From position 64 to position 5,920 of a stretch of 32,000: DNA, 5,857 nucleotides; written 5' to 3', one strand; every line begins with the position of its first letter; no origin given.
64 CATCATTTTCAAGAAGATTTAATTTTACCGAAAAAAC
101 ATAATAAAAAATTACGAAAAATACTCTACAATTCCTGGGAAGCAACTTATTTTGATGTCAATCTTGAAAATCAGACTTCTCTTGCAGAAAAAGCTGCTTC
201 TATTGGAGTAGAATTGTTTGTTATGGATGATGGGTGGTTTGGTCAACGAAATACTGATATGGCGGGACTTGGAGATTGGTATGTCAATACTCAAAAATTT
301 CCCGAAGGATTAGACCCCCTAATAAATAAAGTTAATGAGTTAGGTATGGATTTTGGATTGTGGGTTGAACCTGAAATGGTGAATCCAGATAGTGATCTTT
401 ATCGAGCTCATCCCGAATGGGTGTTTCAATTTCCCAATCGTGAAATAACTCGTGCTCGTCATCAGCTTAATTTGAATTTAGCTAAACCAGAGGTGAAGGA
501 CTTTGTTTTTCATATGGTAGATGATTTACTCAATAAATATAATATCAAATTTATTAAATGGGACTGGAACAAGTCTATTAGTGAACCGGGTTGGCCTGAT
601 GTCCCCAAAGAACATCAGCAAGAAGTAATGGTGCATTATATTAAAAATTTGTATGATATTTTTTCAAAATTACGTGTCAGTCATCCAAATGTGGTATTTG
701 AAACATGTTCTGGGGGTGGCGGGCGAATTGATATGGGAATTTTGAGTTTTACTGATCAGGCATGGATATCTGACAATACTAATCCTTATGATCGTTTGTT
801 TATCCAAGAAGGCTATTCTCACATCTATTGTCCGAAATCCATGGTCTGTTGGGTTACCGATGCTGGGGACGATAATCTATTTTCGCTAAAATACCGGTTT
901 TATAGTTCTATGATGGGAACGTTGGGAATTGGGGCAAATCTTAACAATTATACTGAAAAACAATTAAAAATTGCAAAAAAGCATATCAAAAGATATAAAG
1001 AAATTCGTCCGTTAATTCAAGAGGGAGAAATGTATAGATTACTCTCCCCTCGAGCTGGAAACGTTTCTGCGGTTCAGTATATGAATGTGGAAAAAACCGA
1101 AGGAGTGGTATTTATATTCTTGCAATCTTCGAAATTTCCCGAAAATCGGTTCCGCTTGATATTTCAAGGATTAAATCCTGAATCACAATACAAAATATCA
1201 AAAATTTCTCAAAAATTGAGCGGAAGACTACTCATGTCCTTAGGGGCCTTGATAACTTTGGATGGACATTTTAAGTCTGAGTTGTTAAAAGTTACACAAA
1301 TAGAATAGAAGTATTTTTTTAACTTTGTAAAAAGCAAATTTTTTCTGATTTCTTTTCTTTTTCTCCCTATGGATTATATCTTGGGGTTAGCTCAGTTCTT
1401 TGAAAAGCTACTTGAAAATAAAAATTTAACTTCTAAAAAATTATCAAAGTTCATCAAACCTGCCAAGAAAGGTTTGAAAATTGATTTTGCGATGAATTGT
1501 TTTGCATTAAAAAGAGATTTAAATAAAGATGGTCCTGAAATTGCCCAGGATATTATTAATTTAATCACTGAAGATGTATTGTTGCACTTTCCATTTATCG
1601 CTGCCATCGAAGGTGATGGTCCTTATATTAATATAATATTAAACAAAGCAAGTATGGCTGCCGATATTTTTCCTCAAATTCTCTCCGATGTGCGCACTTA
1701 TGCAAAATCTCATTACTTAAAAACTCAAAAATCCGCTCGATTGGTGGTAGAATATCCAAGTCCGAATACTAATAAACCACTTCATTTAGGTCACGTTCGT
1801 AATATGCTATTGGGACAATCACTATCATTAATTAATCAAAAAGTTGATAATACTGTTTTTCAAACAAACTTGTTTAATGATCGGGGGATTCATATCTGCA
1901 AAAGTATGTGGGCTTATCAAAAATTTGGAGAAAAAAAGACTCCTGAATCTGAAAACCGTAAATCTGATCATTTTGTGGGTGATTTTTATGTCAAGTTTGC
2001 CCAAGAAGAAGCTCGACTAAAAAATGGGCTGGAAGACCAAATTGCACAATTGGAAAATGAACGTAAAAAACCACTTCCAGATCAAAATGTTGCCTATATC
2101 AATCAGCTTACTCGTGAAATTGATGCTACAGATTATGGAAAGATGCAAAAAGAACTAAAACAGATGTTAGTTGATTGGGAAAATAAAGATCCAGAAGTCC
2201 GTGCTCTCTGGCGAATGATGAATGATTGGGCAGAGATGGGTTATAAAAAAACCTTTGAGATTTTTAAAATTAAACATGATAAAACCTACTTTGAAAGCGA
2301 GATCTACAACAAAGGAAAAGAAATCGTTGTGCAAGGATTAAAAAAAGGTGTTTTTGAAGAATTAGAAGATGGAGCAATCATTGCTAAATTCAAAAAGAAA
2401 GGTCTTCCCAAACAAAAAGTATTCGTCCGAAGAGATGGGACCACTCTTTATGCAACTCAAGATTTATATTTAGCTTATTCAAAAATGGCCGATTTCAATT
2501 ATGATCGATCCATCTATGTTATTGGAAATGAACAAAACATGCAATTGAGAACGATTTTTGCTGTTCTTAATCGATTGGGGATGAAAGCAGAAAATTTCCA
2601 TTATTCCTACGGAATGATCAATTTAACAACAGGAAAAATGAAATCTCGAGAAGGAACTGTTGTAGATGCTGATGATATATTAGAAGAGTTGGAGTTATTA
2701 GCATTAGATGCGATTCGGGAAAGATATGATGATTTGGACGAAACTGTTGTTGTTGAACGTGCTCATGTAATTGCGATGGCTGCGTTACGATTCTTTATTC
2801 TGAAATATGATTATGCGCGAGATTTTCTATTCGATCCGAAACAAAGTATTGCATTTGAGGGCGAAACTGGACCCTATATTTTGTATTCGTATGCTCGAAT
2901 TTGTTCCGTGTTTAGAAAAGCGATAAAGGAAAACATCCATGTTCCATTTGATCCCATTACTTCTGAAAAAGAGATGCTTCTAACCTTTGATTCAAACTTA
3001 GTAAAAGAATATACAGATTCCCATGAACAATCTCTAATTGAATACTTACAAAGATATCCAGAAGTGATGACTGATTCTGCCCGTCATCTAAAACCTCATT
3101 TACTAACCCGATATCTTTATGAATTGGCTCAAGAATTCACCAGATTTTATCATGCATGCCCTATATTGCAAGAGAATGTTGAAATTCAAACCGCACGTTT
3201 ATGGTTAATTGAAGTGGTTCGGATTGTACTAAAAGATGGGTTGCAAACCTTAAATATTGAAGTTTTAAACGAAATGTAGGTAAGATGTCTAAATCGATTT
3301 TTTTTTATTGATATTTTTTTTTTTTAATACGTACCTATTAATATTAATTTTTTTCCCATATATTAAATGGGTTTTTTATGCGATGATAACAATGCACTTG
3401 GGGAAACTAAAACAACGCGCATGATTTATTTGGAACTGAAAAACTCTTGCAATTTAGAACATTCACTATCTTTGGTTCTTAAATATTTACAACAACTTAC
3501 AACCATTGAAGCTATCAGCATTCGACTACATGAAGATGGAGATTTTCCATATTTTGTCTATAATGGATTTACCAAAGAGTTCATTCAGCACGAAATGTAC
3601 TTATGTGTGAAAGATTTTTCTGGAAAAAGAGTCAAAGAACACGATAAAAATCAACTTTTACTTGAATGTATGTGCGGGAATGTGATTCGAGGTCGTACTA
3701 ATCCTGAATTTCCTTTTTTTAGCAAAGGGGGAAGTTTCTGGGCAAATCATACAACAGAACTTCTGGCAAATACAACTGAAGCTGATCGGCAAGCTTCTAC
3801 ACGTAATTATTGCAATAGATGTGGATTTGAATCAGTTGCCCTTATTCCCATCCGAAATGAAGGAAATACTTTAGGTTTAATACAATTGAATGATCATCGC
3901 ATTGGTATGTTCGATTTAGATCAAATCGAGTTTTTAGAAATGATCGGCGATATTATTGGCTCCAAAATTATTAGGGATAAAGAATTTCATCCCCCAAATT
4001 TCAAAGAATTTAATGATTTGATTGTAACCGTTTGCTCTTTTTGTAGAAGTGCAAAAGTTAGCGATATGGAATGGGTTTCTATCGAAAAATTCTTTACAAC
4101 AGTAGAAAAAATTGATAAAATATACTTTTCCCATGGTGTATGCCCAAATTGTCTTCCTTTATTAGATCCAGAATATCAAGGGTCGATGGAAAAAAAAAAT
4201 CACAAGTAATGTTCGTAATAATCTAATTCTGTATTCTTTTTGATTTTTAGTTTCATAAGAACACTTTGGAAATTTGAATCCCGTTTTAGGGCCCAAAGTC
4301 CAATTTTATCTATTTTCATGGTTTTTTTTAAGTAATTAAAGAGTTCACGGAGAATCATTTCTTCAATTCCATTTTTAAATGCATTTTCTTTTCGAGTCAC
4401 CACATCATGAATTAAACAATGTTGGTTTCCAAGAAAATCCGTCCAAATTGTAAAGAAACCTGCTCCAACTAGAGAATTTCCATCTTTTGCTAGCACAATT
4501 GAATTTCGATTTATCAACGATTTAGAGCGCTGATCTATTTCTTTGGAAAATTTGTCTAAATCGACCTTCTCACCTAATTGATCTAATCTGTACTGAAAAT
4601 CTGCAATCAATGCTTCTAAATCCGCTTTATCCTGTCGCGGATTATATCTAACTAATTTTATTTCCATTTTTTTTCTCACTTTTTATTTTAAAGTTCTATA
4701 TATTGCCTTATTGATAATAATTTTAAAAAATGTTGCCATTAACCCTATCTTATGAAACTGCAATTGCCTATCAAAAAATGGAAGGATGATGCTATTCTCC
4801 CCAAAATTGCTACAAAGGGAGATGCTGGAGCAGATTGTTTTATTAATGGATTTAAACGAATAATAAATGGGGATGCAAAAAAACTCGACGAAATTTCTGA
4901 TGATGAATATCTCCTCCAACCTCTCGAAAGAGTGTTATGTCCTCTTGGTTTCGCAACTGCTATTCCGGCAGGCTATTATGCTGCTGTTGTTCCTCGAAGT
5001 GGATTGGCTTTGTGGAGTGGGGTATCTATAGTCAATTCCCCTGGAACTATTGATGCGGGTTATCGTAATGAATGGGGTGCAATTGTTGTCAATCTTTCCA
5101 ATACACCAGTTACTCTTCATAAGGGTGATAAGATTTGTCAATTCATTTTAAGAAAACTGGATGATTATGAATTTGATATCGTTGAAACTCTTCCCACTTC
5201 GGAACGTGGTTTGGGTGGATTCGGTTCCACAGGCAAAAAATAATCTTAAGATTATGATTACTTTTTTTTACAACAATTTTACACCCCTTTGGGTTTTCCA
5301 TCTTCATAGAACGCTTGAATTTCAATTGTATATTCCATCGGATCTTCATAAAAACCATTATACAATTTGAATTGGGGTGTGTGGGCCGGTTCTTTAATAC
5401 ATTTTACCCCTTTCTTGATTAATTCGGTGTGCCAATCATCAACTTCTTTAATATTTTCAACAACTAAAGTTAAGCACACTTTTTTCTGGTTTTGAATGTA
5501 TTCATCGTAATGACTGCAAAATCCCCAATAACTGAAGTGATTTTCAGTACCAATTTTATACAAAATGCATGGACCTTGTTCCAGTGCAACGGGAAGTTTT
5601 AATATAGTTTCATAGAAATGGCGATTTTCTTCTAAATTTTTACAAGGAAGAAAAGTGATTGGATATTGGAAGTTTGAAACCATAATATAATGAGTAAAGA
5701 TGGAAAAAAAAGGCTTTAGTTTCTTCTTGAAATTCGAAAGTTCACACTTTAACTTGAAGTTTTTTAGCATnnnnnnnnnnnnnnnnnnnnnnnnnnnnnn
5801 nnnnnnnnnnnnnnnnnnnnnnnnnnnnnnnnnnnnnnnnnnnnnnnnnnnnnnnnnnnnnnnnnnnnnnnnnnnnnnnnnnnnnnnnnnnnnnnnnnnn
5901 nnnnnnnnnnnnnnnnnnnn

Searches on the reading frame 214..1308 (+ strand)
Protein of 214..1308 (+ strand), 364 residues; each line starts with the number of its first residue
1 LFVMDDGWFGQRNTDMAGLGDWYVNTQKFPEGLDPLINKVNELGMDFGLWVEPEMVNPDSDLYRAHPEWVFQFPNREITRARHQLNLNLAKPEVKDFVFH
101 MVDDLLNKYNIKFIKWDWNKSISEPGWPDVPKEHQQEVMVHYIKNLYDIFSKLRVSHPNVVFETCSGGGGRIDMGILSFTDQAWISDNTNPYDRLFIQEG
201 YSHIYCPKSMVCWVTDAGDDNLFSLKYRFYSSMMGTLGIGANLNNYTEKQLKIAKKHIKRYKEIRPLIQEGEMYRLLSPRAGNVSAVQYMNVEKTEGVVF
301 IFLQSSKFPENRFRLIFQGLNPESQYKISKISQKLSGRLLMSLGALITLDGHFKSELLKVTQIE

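Call 81: search_protein_families(library=pfam, proteins=[window:214-1308:+], max_evalue=0.001)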
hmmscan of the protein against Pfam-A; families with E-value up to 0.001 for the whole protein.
window:214-1308:+ (364 aa): 3 families
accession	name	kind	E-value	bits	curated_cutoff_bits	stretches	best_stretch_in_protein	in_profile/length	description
PF02065.24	Melibiase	-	2.2e-93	313.4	27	1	1-271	74-347/347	Melibiase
PF16874.11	Glyco_hydro_36C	-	7.1e-12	46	27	1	285-358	2-75/77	Glycosyl hydrolase family 36 C-terminal domain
PF02638.21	GHL10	-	2.9e-07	30.4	27.9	1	33-117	72-161/311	Glycosyl hydrolase-like 10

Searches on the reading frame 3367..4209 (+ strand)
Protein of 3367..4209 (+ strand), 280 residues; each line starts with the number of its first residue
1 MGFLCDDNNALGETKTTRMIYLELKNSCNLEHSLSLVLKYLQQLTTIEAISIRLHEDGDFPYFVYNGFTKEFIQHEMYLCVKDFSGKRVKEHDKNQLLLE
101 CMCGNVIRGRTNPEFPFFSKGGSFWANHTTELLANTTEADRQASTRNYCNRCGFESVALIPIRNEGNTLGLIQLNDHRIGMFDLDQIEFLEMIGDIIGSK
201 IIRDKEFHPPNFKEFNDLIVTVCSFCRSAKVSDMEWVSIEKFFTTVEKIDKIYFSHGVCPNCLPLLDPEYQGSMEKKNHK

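Call 81: search_protein_families(library=pfam, proteins=[window:3367-4209:+], max_evalue=0.001)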
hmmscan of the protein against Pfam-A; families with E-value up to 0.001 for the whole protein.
window:3367-4209:+ (280 aa): 2 families
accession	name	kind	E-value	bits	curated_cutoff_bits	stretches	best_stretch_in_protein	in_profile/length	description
PF01590.32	GAF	-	1e-06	29.7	22.4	1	135-199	69-131/133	GAF domain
PF13185.12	GAF_2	-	7e-06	26.7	28.6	1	125-199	59-133/136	GAF domain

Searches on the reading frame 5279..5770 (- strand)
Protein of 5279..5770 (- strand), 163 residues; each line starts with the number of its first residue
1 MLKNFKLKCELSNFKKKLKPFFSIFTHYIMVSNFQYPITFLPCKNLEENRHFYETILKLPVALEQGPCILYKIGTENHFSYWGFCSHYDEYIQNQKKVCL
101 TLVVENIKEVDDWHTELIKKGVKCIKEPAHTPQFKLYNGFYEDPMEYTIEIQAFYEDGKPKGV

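Call 81: search_protein_families(library=pfam, proteins=[window:5279-5770:-], max_evalue=0.001)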
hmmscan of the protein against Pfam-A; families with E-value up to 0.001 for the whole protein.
window:5279-5770:- (163 aa): 2 families
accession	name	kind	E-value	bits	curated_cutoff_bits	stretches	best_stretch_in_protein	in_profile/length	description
PF12681.13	Glyoxalase_2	-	3.1e-07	30.8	30.1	1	41-151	6-113/118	Glyoxalase-like domain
PF00903.31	Glyoxalase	-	1.4e-05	25.9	20.6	1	41-151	7-121/121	Glyoxalase/Bleomycin resistance protein/Dioxygenase superfamily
